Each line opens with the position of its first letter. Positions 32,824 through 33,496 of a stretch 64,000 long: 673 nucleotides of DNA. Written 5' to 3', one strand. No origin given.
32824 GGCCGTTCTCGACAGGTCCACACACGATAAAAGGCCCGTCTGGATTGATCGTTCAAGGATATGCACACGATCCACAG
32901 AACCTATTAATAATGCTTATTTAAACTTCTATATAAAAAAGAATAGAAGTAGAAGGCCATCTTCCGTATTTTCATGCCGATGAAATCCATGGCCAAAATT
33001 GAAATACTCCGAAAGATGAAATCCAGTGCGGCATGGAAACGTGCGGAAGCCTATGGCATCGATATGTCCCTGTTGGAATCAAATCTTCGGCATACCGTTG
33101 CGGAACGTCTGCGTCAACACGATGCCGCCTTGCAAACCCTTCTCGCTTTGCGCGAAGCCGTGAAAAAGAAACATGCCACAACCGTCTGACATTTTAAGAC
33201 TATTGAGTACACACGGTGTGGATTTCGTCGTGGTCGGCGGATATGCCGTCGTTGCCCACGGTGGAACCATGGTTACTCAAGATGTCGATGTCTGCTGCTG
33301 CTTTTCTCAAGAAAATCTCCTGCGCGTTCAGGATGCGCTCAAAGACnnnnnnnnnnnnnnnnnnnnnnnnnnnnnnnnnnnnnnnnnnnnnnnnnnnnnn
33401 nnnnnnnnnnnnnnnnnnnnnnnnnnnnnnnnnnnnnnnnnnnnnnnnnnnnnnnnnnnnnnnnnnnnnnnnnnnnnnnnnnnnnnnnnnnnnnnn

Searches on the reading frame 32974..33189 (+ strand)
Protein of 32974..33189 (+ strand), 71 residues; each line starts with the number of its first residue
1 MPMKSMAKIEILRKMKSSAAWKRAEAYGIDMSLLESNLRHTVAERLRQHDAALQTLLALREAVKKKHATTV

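Call 3: search_protein_families(library=pfam, proteins=[window:32974-33189:+], max_evalue=1)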
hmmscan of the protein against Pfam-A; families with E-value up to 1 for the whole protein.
window:32974-33189:+ (71 aa): 0 families

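Call 4: search_protein_families(library=ncbifam, proteins=[window:32974-33189:+], max_evalue=1)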
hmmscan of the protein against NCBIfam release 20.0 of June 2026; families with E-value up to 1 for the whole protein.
window:32974-33189:+ (71 aa): 0 families

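Call 5: search_protein_families(library=padloc, proteins=[window:32974-33189:+], max_evalue=1)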
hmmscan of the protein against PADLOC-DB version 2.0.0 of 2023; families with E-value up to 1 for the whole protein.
window:32974-33189:+ (71 aa): 0 families

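Call 8: find_homologous_proteins(query=window:32974-33186:+, max_evalue=0.01)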
Query window:32974-33186:+ (71 aa): 7 proteins with E <= 0.01 among 7 candidates.
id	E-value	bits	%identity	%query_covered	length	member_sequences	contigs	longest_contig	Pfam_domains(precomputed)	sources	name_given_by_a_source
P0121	1.1e-32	127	100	93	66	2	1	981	-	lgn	-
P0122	4.2e-18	82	80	72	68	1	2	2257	-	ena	-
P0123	1.5e-17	80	77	73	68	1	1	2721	-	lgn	-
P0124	2.2e-17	79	69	82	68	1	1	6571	-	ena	-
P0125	4.3e-16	75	76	72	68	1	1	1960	-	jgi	jgi:hypothetical protein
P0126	9.5e-16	74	73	73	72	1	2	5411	-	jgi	jgi:hypothetical protein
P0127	2.1e-14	70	78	63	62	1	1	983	-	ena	-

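Call 23: find_homologous_proteins(query=A2, max_evalue=0.001)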
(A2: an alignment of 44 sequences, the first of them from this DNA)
Query A2 (44 sequences) (71 aa, profile of the alignment): 922 proteins with E <= 0.001 among 1428 candidates; the best 120 are listed.
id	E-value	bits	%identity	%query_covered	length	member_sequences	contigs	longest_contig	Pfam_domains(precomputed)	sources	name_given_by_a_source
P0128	6.5e-22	95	76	69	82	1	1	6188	-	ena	-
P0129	6.8e-22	94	51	61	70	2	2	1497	-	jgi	jgi:hypothetical protein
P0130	6.8e-22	94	54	55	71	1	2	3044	-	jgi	jgi:hypothetical protein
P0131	8.6e-22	94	51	55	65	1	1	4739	-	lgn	-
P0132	1.3e-21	94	56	51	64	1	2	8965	-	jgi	jgi:hypothetical protein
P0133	1.4e-21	93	53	45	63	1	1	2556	-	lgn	-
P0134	1.7e-21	93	56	51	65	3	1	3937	-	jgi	-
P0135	1.7e-21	93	49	55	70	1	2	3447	-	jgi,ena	-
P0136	1.8e-21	93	54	55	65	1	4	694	-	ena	-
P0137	1.9e-21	93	53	54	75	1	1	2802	-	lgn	-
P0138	2.3e-21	93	54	49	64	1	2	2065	-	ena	-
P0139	2.7e-21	93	54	55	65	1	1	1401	-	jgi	jgi:hypothetical protein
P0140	3.1e-21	92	50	51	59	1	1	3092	-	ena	-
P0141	3.6e-21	92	51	61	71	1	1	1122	-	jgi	jgi:hypothetical protein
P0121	3.7e-21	92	100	93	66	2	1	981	-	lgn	-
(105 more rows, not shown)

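Call 24: search_protein_families(library=pfam, alignment_id=A2, max_evalue=10)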
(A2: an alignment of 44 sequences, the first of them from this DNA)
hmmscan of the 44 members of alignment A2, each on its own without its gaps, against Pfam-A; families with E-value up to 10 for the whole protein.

A. member 1, seq(71 aa): 0 families

B. families by the number of members that match (of 44 scanned): 19 families
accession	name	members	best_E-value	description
PF14917.11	CCDC74_C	1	0.0073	Coiled coil protein 74, C terminal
PF17469.8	GP68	1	0.017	Gp68-like predicted RNA polymerase component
PF07813.17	LTXXQ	1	0.027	LTXXQ motif family protein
PF22528.1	PRMT_C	1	0.042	Arginine methyltransferase oligomerization subdomain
PF23851.1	DUF7214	1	0.043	Domain of unknown function (DUF7214)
PF13551.12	HTH_29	1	0.047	Winged helix-turn helix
PF02511.20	Thy1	1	0.05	Thymidylate synthase complementing protein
PF05225.22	HTH_psq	1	0.056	helix-turn-helix, Psq domain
PF13384.12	HTH_23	1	0.067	Homeodomain-like domain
PF18145.6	SAVED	1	0.068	SMODS-associated and fused to various effectors sensor domain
PF07362.18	CcdA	1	0.072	Post-segregation antitoxin CcdA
PF10779.14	XhlA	1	0.078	Haemolysin XhlA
PF21334.2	ATPD_C_fung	1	0.084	Fungal epsilon subunit of F1F0-ATP synthase C-terminal domain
PF10834.13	DUF2560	1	0.086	Protein of unknown function (DUF2560)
PF03039.19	IL12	1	0.11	Interleukin-12 alpha subunit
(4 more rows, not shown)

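Call 25: search_solved_structures(query=A2, max_evalue=10, show_alignments=3)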
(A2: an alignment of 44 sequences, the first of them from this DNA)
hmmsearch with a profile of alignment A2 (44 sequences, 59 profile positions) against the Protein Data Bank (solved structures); distinct sequences matched with E-value up to 10: 4.
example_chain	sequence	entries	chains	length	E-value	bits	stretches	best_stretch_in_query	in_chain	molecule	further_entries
8etq_A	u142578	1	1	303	6.3e-15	57.7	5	11-38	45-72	k-cTRP5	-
3dm9_B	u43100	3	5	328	0.15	14.8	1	8-26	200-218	Signal recognition particle receptor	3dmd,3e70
4r1s_A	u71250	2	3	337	1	12.1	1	5-25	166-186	cinnamoyl CoA reductase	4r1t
2rfl_A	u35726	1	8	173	1.3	11.8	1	7-26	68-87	Putative phosphohistidine phosphatase SixA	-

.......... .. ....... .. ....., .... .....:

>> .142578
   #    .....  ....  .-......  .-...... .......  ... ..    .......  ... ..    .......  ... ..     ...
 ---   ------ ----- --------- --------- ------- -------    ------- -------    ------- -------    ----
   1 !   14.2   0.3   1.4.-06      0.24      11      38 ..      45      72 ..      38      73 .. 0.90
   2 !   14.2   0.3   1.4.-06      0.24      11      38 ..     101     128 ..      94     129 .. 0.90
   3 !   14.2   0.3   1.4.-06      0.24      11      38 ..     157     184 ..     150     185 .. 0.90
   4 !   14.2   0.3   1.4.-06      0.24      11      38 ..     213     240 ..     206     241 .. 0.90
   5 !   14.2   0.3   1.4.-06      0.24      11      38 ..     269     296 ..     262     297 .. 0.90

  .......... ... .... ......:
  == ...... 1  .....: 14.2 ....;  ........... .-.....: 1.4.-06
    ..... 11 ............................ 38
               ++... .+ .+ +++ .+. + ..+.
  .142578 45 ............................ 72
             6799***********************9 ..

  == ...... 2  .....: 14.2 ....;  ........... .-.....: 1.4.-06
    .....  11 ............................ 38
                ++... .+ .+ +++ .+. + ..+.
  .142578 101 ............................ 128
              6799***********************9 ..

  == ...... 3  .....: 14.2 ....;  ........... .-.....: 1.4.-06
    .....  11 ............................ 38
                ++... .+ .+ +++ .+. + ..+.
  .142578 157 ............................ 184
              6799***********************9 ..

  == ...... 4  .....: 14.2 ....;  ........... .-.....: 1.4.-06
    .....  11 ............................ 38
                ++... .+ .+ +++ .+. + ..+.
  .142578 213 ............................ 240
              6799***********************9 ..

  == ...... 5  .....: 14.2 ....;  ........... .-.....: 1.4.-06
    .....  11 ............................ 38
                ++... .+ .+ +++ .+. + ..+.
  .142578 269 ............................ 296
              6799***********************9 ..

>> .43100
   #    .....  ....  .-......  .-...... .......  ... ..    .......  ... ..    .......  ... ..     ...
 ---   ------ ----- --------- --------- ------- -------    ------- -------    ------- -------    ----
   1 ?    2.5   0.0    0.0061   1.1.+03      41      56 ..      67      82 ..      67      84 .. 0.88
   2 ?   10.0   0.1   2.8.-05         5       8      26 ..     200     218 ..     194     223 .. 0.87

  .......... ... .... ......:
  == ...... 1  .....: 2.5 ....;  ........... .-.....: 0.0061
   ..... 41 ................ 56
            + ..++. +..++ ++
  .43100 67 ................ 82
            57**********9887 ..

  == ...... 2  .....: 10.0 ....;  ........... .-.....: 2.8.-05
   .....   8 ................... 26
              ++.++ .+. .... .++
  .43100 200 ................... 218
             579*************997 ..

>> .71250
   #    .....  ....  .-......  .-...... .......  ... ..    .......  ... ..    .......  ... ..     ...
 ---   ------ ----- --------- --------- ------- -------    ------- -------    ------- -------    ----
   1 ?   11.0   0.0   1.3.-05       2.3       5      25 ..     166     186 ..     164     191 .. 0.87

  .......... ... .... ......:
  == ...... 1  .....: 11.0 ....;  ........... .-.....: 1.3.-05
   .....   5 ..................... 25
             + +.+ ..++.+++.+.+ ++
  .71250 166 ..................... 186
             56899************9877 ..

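Call 37: predict_structure(alignment_id=A3)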
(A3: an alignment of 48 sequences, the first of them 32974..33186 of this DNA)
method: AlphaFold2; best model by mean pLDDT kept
length: 71 residues; sequences in the alignment: 48
mean_pLDDT: 82.8   pTM: 0.48
mean pLDDT of the five models: 82.8, 81.9, 81.6, 79.9, 79.1
residues with pLDDT >= 90: 21; 70-90: 38; 50-70: 10; < 50: 2
segments of 3 or more residues with pLDDT < 50: none
pLDDT, mean of each block of 10 residues (from residue 1): 58 75 89 85 89 95 90 58
secondary structure, 60 per line:
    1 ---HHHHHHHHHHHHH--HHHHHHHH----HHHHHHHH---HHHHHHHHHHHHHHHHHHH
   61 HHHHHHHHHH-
elements in order: H4-16 H19-26 H31-38 H42-70

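Call 48: search_protein_families(library=phrogs, proteins=[window:32974-33189:+], max_evalue=1)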
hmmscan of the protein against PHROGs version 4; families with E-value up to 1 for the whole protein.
window:32974-33189:+ (71 aa): 1 family
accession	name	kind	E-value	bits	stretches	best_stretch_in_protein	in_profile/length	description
phrog_14816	-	unknown function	0.0085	17.2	1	3-65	1-60/89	-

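Call 69: search_protein_representatives(alignment_id=A3)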
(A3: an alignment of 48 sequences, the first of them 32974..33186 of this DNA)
Query: 48 sequences, 63 profile positions. Proteins with E-value up to 0.001 (for the whole library): 1411; up to 1e-10: 239; up to 1e-30: 0. The best 150 are listed.
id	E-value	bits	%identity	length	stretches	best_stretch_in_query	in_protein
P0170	1.3e-25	105.0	-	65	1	2-62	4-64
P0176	6.9e-25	102.6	-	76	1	9-62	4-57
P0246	1.3e-24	101.7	-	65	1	3-62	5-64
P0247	3.6e-24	100.3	-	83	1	2-62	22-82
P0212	4.2e-24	100.1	-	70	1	5-62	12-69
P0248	1.2e-23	98.7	-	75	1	8-62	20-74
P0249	3.9e-23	97.0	-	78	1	2-62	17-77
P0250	9.1e-23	95.8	-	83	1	4-61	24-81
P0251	9.2e-23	95.8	-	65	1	5-62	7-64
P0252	9.3e-23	95.8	-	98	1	2-62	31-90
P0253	1.0e-22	95.6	-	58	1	10-62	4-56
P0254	3.3e-22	94.0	-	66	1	4-62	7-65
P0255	4.1e-22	93.7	-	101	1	3-62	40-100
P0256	5.1e-22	93.4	-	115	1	5-62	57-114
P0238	5.6e-22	93.3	-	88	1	3-62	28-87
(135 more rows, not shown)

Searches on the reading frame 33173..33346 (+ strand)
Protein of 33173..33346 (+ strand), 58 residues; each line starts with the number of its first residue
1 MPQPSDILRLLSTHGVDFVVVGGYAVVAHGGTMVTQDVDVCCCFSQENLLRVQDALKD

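Call 50: search_solved_structures(query=A5, max_evalue=10, show_alignments=5)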
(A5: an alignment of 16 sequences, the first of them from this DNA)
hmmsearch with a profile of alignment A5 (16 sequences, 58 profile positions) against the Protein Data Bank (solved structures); distinct sequences matched with E-value up to 10: 19.
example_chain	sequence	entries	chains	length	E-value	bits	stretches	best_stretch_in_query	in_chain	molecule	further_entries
3ub3_A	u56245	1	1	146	0.11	15.5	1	30-55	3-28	Toll/interleukin-1 receptor domain-containing adapter protein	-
2lbp_A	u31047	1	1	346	0.3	14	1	2-24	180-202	LEUCINE-BINDING PROTEIN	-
1usg_A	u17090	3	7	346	0.3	14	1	2-24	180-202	LEUCINE-SPECIFIC BINDING PROTEIN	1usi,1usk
8an4_A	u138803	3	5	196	0.34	13.9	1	18-43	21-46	Bacterial toxin | Nucleotidyl transferase AbiEii/AbiGii toxin family protein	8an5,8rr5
2liv_A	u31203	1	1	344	0.47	13.4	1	2-24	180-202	LEUCINE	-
1z15_A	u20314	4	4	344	0.47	13.4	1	2-24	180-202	Leu/Ile/Val-binding protein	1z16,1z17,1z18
4hx0_A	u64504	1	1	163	0.9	12.5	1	4-40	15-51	Putative nucleotidyltransferase TM1012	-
8z0g_A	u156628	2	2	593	0.92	12.5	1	2-24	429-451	Leu/Ile/Val-binding protein,Leu/Ile/Val-binding protein,mNeonGreen | NeIle,Leu/Ile/Val-binding protein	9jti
2fcl_A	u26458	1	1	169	0.96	12.4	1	4-40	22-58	hypothetical protein TM1012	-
2ewr_A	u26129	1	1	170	0.97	12.4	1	4-40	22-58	hypothetical protein TM1012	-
3ovs_A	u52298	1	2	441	1.3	11.9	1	5-28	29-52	CCA-Adding Enzyme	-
4fz5_A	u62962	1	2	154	1.4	11.9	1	30-55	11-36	Toll/interleukin-1 receptor domain-containing adapter protein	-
3ovb_A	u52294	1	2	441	1.6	11.7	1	5-28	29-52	CCA-Adding Enzyme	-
3ouy_A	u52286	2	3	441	1.6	11.7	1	5-28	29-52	CCA-Adding Enzyme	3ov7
1r89_A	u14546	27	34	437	1.6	11.7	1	5-28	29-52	tRNA nucleotidyltransferase | CCA-adding enzyme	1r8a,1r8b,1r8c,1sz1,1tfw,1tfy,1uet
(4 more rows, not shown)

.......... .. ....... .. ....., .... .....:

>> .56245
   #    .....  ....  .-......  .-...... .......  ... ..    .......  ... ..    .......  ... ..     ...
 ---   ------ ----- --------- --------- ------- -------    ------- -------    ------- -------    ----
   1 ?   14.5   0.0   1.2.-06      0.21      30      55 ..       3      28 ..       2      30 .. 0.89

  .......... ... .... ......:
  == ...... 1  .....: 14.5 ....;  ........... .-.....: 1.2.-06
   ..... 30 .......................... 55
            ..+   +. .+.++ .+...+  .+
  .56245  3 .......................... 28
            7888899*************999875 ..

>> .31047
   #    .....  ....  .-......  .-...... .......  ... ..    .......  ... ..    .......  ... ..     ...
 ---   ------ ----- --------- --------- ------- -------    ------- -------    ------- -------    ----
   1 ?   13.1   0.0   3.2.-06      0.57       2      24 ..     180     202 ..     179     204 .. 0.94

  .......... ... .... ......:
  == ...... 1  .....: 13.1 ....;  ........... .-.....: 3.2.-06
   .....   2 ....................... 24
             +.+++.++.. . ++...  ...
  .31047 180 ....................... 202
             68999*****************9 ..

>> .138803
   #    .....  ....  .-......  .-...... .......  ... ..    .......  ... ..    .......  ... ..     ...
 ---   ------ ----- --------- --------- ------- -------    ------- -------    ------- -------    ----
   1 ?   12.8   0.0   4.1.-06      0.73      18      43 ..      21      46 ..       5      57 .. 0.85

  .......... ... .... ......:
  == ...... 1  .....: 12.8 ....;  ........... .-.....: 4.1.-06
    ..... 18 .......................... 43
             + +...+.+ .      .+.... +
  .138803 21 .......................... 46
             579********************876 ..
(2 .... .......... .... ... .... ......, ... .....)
